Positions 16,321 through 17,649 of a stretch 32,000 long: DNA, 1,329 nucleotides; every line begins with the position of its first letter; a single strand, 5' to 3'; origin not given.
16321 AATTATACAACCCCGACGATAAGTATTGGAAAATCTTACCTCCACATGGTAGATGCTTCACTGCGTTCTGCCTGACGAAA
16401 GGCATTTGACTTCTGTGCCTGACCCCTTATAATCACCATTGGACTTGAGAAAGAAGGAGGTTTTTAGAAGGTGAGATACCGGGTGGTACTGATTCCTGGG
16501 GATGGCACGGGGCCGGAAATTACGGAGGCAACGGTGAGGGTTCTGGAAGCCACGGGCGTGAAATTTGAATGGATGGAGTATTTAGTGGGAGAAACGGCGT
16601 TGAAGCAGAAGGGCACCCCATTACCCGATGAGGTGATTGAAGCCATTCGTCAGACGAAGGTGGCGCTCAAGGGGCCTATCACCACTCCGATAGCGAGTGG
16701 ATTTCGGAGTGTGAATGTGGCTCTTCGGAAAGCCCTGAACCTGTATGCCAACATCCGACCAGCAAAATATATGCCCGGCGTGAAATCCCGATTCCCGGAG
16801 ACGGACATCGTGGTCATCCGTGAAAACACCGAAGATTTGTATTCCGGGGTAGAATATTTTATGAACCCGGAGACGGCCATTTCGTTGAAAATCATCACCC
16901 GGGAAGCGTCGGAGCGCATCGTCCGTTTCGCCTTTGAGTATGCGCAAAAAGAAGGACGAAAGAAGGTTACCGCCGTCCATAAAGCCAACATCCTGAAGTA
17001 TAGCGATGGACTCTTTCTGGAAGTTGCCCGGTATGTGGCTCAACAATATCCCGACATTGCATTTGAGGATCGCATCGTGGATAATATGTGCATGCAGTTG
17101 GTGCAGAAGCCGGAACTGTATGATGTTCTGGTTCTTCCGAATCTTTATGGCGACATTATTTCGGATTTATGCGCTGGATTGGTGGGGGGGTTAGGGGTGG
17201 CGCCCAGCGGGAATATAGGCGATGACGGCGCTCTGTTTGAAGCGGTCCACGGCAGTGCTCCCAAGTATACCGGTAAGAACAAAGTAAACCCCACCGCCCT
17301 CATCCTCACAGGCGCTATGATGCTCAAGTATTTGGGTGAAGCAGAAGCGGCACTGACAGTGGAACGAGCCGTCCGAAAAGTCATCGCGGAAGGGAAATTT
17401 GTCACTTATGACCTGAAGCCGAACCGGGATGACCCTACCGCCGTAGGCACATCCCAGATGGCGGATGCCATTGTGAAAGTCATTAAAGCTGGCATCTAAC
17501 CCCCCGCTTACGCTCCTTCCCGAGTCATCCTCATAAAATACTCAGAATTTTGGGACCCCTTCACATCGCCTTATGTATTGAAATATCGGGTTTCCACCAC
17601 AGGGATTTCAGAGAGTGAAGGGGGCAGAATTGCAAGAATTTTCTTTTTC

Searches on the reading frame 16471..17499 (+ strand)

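Call 59: search_protein_families(library=pfam, proteins=[window:16471-17499:+], max_evalue=0.001)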
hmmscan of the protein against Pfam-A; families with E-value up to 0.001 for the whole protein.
window:16471-17499:+ (342 aa): 1 family
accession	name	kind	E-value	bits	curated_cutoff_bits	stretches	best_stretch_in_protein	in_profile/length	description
PF00180.25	Iso_dh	-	5e-113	378.3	27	1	5-334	2-348/348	Isocitrate/isopropylmalate dehydrogenase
